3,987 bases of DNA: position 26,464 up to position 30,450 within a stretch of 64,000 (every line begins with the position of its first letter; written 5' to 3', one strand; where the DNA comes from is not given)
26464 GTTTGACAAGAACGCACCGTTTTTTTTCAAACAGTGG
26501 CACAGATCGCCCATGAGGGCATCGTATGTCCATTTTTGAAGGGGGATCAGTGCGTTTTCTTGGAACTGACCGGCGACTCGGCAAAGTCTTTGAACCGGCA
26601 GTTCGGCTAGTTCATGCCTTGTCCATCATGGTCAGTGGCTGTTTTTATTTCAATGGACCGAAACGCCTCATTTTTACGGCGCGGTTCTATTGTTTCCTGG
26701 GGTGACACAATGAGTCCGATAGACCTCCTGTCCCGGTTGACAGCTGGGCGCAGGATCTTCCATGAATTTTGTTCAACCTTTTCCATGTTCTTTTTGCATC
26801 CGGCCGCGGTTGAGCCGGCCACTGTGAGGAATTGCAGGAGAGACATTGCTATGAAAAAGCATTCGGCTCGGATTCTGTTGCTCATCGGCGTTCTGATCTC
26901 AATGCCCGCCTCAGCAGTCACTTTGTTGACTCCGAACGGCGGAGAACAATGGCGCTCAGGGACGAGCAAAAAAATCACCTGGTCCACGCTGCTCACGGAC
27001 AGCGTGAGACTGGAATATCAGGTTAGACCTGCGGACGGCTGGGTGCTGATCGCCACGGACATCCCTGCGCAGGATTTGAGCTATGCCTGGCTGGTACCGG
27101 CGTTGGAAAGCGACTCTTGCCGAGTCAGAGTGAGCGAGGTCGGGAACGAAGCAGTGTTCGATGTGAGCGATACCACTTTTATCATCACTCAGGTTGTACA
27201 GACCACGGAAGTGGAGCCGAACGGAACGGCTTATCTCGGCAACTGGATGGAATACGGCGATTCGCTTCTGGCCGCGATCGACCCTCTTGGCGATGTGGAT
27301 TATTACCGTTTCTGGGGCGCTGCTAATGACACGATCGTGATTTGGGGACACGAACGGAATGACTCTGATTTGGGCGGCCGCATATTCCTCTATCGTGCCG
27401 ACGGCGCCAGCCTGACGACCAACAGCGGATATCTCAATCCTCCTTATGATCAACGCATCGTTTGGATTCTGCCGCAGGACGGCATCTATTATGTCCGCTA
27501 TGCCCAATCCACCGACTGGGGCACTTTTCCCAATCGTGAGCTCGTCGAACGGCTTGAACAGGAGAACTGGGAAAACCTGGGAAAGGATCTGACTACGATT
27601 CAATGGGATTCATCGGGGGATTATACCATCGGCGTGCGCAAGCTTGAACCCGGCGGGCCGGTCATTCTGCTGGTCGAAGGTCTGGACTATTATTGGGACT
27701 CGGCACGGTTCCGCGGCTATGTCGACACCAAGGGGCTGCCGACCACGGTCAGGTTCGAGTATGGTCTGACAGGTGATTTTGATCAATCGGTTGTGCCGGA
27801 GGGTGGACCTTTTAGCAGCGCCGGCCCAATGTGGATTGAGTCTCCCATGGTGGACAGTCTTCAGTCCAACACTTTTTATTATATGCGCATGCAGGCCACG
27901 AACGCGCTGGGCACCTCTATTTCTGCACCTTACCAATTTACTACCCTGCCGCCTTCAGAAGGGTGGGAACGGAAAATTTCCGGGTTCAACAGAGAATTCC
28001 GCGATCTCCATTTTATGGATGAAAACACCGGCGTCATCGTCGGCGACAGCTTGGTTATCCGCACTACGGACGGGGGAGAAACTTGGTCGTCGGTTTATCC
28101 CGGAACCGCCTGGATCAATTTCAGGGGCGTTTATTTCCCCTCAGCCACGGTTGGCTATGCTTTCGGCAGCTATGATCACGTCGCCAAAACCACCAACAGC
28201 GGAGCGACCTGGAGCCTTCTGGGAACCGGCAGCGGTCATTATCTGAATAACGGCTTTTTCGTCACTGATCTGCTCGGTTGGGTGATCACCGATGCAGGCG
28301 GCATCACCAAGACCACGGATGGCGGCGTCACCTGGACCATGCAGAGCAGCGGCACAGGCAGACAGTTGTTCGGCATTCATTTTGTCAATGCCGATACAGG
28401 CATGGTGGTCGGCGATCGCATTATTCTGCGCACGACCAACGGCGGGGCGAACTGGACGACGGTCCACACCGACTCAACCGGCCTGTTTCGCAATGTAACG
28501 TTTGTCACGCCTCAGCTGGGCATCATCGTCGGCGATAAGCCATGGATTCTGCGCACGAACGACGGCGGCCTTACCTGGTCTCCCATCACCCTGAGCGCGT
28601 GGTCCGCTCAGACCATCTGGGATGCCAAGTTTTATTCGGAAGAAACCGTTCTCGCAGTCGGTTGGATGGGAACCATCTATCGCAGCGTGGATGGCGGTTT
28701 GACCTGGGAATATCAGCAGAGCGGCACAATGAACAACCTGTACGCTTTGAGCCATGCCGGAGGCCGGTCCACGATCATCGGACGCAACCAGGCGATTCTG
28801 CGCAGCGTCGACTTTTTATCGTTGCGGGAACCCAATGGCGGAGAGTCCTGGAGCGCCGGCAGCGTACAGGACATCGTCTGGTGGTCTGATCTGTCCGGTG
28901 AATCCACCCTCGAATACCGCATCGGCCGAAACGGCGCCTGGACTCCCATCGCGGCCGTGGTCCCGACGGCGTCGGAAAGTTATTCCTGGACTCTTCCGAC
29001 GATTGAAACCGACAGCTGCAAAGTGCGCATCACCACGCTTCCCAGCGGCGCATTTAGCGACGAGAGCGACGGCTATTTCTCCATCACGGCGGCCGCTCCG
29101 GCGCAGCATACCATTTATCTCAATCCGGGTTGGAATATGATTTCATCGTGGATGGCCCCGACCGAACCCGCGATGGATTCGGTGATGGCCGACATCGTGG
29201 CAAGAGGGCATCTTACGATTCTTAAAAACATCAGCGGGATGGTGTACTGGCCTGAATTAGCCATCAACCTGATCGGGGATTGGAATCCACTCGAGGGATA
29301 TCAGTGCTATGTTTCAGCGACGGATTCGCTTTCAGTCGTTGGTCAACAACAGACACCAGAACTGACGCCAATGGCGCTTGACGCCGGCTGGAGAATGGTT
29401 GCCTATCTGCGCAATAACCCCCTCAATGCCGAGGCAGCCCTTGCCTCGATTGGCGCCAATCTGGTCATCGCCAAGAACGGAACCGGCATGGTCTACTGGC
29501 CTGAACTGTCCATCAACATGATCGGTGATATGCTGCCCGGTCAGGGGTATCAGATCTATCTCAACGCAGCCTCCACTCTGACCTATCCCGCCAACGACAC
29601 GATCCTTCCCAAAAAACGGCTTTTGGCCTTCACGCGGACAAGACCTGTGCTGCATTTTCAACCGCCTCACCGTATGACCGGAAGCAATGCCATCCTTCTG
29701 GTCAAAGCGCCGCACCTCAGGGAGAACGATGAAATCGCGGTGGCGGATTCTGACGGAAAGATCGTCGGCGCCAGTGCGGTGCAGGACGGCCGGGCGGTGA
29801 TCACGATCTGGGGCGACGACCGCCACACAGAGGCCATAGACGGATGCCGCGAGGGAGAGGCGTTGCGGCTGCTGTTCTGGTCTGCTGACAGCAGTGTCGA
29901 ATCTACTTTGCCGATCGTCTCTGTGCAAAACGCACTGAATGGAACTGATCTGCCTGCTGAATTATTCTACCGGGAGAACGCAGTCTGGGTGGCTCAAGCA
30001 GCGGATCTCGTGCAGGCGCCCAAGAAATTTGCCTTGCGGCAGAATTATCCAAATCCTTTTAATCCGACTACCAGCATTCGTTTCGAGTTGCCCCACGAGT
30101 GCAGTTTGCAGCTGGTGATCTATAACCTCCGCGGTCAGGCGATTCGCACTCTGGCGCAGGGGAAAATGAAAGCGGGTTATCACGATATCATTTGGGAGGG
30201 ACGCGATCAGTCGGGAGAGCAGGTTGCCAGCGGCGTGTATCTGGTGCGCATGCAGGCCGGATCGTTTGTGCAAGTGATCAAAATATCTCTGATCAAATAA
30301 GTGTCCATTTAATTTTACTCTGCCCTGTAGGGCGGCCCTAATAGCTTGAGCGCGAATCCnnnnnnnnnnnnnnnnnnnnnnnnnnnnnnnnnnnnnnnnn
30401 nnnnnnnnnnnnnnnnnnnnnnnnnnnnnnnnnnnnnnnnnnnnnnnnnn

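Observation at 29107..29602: Undescribed ~70-aa '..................' domain in tandem pairs, shared by two adjacent giant secreted proteins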

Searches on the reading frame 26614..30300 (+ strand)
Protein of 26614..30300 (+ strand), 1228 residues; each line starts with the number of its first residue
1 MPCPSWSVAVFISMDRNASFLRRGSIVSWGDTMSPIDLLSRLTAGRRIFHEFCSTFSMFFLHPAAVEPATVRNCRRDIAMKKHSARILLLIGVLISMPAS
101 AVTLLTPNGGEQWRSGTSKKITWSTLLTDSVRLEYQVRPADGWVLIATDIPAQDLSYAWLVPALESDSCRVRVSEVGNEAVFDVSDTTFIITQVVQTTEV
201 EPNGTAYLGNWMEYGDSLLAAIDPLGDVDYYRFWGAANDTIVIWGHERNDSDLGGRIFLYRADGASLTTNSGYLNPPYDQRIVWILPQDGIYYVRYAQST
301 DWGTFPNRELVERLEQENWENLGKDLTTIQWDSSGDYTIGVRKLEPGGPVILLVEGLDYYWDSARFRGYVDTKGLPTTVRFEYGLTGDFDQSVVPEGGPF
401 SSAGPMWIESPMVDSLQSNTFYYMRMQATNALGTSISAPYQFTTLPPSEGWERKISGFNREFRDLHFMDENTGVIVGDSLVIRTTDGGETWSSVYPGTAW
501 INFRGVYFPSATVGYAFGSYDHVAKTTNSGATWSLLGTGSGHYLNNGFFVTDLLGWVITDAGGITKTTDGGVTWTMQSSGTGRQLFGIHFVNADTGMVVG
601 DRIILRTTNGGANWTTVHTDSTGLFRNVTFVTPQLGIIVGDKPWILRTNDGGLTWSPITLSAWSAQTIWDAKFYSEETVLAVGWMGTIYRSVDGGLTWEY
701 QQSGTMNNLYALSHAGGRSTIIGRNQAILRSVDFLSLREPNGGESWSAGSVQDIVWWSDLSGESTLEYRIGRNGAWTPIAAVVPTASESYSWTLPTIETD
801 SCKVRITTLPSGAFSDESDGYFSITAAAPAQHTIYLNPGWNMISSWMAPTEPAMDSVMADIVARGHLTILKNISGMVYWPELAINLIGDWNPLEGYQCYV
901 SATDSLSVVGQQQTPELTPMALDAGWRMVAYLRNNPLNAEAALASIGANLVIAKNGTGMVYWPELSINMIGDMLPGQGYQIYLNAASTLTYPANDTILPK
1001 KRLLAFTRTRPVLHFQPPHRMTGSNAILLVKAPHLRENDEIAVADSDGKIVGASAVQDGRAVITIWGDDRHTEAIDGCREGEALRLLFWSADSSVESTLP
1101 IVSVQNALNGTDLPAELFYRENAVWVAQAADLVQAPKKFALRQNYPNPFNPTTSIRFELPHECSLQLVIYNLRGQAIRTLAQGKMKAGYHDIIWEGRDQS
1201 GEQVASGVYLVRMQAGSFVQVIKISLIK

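Call 5: search_protein_families(library=pfam, proteins=[window:26614-30300:+], max_evalue=1)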
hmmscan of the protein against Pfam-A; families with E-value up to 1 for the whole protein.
window:26614-30300:+ (1228 aa): 8 families
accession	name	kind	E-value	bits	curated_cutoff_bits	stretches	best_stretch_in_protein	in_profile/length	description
PF14870.12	PSII_BNR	-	3.4e-19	69.7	27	4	584-662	19-101/303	Photosynthesis system II assembly factor YCF48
PF13860.13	FlgD_ig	-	6.4e-12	45.7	27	1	1153-1215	10-75/79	FlgD Ig-like domain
PF02012.26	BNR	-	8.5e-07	28.5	27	0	483-492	2-11/12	BNR/Asp-box repeat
PF04151.21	PPC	-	1.2e-05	26.5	25.9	1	227-295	1-67/70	Bacterial pre-peptidase C-terminal domain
PF15902.12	Sortilin-Vps10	-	9.9e-05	21.7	33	1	645-708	3-67/446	Sortilin, neurotensin receptor 3,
PF18962.6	Por_Secre_tail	-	0.00013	22.7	27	1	1145-1220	2-69/75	Secretion system C-terminal sorting domain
PF10342.15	Kre9_KNH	-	0.0018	19.4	24.6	0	740-796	2-63/94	Kre9/KNH-like N-terminal Ig-like domain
PF25059.1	FN3_DSCAM-DSCAML_C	-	0.013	16.3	39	1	412-446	48-81/89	DSCAM/DSCAML C-terminal Fn3-like domain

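Call 6: search_protein_families(library=ncbifam, proteins=[window:26614-30300:+], max_evalue=1)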
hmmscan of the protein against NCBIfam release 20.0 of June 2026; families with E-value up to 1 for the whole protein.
window:26614-30300:+ (1228 aa): 12 families
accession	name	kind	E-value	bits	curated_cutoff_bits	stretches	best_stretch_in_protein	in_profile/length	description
NF010237.0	PRK13684.1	equivalog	4.8e-20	71.8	326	4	582-703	45-169/334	photosynthesis system II assembly factor Ycf48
NF045728.1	glycosyl_F510_1955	equivalog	1.4e-11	44.2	175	2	562-714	72-226/246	F510_1955 family glycosylhydrolase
NF033707.1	T9SS_sortase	equivalog_domain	4e-09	34.7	420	1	1143-1216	1000-1078/1095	type IX secretion system sortase PorU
NF005176.1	PRK06655.1-1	equivalog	2.4e-08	34.2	230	1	1163-1215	97-149/197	flagellar hook assembly protein FlgD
TIGR04183.1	Por_Secre_tail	domain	1.2e-07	31.6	23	1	1145-1224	2-69/72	T9SS type A sorting domain-containing protein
NF052323.1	T9SSA_dep_M6i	equivalog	1.6e-06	26.4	600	1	1144-1227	960-1042/1043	T9SS-dependent M6-like inactivated metalloprotease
NF009452.0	PRK12812.1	equivalog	0.00027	20.2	258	1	1164-1214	153-205/289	flagellar basal body rod modification protein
NF052228.1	T9SS_PorZ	equivalog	0.00052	18.6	260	1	1181-1226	710-755/757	type IX secretion system anionic LPS delivery protein PorZ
NF009276.0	PRK12633.1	equivalog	0.0016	18.2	383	1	1165-1215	131-181/234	flagellar basal body rod modification protein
NF009453.0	PRK12813.1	equivalog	0.0036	16.9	264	1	1165-1223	126-181/223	flagellar basal body rod modification protein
NF007814.1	PRK10523.1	equivalog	0.18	11.2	243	1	182-235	61-113/233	envelope stress response activation lipoprotein NlpE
NF004496.1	PRK05842.1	equivalog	0.31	10.2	250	1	1176-1213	179-218/271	flagellar hook assembly protein FlgD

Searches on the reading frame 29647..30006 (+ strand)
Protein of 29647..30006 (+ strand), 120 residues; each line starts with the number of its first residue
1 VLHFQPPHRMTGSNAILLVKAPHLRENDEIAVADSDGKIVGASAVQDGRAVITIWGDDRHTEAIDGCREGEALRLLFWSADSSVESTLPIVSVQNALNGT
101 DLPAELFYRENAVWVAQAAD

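Call 55: search_solved_structures(query=A6, max_evalue=10)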
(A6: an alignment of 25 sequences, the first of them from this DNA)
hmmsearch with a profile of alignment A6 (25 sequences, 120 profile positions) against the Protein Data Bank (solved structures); distinct sequences matched with E-value up to 10: 4.
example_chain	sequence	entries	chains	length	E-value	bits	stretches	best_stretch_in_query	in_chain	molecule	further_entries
1wlg_A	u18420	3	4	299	0.17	15.1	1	5-55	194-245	Flagellar hook protein flgE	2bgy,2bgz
3a69_A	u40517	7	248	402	0.25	14.5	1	5-55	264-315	Flagellar hook protein flgE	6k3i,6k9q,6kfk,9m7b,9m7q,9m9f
6jzt_A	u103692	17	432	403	0.25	14.5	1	5-55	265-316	Flagellar hook protein FlgE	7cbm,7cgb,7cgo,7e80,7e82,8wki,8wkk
5zvd_B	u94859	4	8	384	1.4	12.1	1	20-46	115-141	389aa long hypothetical nucleolar protein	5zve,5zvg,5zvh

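Call 56: search_protein_families(library=pfam, alignment_id=A6, max_evalue=1)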
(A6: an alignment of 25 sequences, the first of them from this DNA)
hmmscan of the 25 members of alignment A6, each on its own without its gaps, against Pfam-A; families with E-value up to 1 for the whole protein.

A. member 1, seq(120 aa): 0 families

B. families by the number of members that match (of 25 scanned): 6 families
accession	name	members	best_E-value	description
PF11367.14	Tail_completion_gp17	1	0.0064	Tail completion protein gp17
PF08182.16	Pedibin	1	0.021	Pedibin/Hym-346 family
PF25550.1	DUF7928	1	0.1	Domain of unknown function (DUF7928)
PF18470.6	Cas9_a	1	0.14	Cas9 alpha-helical lobe domain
PF03785.20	Peptidase_C25_C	1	0.18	Peptidase family C25, C terminal ig-like domain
PF16318.11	DUF4957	1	0.22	Domain of unknown function (DUF4957)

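Call 69: find_homologous_proteins(query=A6, max_evalue=0.00001)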
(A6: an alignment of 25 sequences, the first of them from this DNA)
Query A6 (25 sequences) (120 aa, profile of the alignment): 19 proteins with E <= 0.00001 among 1175 candidates.
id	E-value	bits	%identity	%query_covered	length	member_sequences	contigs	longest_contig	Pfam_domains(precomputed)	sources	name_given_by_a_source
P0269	7.5e-34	134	81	93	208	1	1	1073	PF18962.8,PF13860.13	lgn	-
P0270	6.3e-28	115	34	53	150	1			-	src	-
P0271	1.5e-26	111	39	71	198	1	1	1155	-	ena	-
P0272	1.3e-25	107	36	58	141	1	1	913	-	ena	-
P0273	6.9e-24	102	35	63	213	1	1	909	-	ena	-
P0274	4.3e-22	96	33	69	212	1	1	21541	PF00404.25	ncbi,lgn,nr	ncbi:dockerin type I repeat-containing protein [candidate division KSB1 bacterium]|nr:dockerin type 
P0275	2.6e-21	94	28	79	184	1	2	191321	-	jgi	jgi:hypothetical protein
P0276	2.7e-19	87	33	65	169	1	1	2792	-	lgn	-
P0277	9.8e-18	82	34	59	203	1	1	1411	PF18962.8,PF13860.13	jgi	jgi:hypothetical protein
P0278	1.3e-13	69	42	32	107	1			-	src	-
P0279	9.5e-13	66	35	55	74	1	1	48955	-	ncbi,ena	-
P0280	2.1e-11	62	34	50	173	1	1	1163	-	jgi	jgi:hypothetical protein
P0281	7.7e-11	60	37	69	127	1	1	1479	-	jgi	jgi:hypothetical protein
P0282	2.5e-10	58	-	-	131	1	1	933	-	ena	-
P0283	2.1e-9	55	28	70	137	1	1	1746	-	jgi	jgi:hypothetical protein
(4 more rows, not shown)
